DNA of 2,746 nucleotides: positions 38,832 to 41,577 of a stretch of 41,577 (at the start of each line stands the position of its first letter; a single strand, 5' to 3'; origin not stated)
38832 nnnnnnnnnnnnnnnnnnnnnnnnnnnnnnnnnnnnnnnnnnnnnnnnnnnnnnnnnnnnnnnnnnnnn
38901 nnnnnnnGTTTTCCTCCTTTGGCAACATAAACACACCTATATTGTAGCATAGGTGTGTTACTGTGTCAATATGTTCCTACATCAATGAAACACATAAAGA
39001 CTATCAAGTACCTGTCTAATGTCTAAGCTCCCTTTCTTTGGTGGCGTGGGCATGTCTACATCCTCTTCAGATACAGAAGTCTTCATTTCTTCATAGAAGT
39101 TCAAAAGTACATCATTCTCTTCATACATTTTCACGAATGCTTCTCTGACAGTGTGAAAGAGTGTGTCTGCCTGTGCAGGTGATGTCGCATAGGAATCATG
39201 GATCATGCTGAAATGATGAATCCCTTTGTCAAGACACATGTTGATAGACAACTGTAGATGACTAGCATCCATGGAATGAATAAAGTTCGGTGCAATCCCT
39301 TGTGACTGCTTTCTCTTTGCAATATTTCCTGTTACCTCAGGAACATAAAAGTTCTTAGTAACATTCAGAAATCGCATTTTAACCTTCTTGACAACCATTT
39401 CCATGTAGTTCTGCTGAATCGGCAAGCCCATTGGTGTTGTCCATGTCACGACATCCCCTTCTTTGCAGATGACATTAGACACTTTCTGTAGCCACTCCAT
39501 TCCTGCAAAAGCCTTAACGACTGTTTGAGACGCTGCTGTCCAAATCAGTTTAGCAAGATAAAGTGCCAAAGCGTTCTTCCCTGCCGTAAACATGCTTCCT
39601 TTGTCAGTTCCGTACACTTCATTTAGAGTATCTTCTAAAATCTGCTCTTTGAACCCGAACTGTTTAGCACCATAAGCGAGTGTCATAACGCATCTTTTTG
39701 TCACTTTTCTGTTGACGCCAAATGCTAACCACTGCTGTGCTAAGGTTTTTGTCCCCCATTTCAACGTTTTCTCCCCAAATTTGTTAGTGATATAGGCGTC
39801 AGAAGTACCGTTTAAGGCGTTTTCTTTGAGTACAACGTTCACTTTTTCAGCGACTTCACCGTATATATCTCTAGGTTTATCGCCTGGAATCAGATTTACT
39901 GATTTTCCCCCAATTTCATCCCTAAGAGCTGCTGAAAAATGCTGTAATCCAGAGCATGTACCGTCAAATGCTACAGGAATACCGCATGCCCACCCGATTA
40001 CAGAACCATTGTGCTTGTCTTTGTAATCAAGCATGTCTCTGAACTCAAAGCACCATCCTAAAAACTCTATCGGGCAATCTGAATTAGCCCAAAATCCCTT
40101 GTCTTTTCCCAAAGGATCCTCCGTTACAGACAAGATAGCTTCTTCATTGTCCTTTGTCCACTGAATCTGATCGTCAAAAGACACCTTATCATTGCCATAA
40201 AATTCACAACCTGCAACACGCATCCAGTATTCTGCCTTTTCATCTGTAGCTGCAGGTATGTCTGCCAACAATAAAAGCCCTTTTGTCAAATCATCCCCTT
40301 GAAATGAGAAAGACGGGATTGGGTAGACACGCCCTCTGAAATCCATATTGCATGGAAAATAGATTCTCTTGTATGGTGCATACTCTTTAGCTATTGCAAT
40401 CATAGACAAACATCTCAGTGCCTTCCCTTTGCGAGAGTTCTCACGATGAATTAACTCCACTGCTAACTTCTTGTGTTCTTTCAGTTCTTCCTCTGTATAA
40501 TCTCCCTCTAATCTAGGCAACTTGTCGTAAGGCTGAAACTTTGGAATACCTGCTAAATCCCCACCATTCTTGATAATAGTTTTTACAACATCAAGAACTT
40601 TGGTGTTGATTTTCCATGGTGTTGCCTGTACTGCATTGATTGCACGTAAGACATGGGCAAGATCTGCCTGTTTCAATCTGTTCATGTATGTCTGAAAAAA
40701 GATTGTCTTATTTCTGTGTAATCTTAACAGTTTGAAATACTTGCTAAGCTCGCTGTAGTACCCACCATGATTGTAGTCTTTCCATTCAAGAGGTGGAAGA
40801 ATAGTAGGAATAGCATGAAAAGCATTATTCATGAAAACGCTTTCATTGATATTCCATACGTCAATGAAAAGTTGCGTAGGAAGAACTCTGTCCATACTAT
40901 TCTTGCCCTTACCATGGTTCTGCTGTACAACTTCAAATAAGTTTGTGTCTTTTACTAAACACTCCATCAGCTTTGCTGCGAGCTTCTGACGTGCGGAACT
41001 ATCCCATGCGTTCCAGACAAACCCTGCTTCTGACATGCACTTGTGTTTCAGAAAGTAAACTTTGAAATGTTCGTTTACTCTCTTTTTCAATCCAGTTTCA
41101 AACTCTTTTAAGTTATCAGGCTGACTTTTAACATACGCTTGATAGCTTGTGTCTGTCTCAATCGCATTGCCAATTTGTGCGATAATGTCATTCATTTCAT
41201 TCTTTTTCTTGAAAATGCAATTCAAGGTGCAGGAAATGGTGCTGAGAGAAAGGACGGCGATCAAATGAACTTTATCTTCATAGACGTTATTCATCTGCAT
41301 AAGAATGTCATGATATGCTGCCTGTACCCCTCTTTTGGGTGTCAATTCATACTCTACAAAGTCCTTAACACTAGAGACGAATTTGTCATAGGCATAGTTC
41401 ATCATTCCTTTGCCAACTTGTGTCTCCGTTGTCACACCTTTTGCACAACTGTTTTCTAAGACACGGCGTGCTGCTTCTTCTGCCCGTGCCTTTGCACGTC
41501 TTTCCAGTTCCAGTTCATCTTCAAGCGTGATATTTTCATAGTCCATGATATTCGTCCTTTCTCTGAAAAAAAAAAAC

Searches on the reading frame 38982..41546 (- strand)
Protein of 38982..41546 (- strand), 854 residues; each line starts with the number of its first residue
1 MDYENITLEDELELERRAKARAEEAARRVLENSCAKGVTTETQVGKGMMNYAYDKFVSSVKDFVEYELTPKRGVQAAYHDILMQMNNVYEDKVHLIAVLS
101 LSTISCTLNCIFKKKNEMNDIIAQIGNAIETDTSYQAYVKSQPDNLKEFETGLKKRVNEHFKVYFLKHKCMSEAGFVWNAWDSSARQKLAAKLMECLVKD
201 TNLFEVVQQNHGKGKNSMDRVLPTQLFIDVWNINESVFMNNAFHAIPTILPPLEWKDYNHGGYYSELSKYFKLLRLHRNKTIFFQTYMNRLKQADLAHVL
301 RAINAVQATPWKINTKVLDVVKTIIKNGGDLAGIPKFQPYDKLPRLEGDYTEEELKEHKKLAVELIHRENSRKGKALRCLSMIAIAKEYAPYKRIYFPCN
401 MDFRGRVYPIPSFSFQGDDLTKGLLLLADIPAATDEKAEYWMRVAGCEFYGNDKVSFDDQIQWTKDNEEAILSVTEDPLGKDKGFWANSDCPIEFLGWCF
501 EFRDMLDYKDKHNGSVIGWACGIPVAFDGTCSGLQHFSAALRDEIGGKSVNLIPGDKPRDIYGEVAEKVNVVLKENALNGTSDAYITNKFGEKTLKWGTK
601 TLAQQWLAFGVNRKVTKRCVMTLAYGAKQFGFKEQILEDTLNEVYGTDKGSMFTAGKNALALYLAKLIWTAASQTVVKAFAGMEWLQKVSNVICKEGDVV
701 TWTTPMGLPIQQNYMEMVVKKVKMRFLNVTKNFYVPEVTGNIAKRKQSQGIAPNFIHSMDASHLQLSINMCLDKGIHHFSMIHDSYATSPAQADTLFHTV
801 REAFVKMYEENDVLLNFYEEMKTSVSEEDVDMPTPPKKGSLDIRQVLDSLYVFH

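Call 3: search_protein_families(library=pfam, proteins=[window:38982-41546:-], max_evalue=0.01)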
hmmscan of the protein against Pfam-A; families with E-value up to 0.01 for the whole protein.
window:38982-41546:- (854 aa): 2 families
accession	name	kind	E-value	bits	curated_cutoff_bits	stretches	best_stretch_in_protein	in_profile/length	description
PF00940.24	RNA_pol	-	9.9e-102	341.5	22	1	435-828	4-375/448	DNA-dependent RNA polymerase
PF14700.11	RPOL_N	-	1.9e-11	44.4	30.1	2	244-305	274-331/334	DNA-directed RNA polymerase N-terminal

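Call 5: search_dna_similar(query=window:38982-41546:-, collection=phages, mode=protein, max_rows=25)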
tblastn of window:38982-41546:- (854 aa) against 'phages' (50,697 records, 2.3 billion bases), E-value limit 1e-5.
Records with a match: 2738; places in all: 2761; records where one place covers at least 80% of the query: 2062.
Best place of each record, by identity: <60% 2738.
By first word of the organism name: Klebsiella 702; Escherichia 364; Pseudomonas 331; Acinetobacter 168; Vibrio 133; Salmonella 113; Yersinia 92; Pectobacterium 84; Ralstonia 55; Xanthomonas 54; and 76 more.
By host as written in the record: - 389; Klebsiella pneumoniae 377; Escherichia coli 123; Acinetobacter baumannii 60; Pseudomonas putida KT2440 and Paw85 53; Pseudomonas aeruginosa 44; Yersinia pestis 38; Pectobacterium atrosepticum DSM18077 33; and 699 more.
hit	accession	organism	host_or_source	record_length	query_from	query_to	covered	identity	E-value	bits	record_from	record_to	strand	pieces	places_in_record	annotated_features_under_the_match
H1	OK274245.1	Ralstonia phage RpT1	Ralstonia pseudosolanacearum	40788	36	853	96%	36.2%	4e-144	477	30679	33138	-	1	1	RNA polymerase-like protein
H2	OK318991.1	Ralstonia phage RpY2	Ralstonia pseudosolanacearum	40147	36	853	96%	36.0%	6e-145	479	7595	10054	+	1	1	RNA polymerase-like protein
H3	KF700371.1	Erwinia phage FE44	Erwinia sp. 60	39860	44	853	95%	36.3%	1e-146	484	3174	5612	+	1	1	T3/T7-like RNA polymerase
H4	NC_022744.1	Erwinia phage FE44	Erwinia sp. 60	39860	44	853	95%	36.3%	1e-146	484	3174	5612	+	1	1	N4-like RNA polymerase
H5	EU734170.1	Yersinia phage Yepe2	Yersinia pestis A1122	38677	44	853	95%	36.3%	4e-145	480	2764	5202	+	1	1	1: gp1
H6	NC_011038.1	Yersinia phage Yepe2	Yersinia pestis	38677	44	853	95%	36.3%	4e-145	480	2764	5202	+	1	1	1: N4-like RNA polymerase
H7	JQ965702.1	Yersinia phage YpP-G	Yersinia pestis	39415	44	853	95%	36.3%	4e-145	480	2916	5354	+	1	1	DNA-directed RNA polymerase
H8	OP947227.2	Ralstonia phage p2137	Ralstonia solanacearum strain Tb1546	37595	36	853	96%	35.9%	4e-145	480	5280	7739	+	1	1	DNA-directed RNA polymerase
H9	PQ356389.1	Salmonella phage vB_CECAV_058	Salmonella enterica subps. enterica ...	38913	44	853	95%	36.2%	5e-147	485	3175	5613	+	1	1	RNA polymerase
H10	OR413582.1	Salmonella phage SPLA4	Salmonella enterica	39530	44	853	95%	36.2%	1e-146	484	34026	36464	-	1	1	RNA polymerase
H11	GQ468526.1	Escherichia phage 285P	Escherichia coli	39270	44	853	95%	36.2%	5e-146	483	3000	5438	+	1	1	1: gp1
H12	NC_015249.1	Escherichia phage 285P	Escherichia coli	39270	44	853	95%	36.2%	5e-146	483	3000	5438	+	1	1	1: N4-like RNA polymerase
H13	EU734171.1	Escherichia phage BA14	Escherichia coli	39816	44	853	95%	36.2%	3e-144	478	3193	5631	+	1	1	1: gp1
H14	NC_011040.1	Escherichia phage BA14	Escherichia coli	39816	44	853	95%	36.2%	3e-144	478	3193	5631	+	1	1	1: N4-like RNA polymerase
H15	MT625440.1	Enterobacter phage PZJ0206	Enterobacter cloacae ZJ0206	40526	44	853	95%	36.2%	3e-143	474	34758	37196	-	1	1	DNA-directed RNA polymerase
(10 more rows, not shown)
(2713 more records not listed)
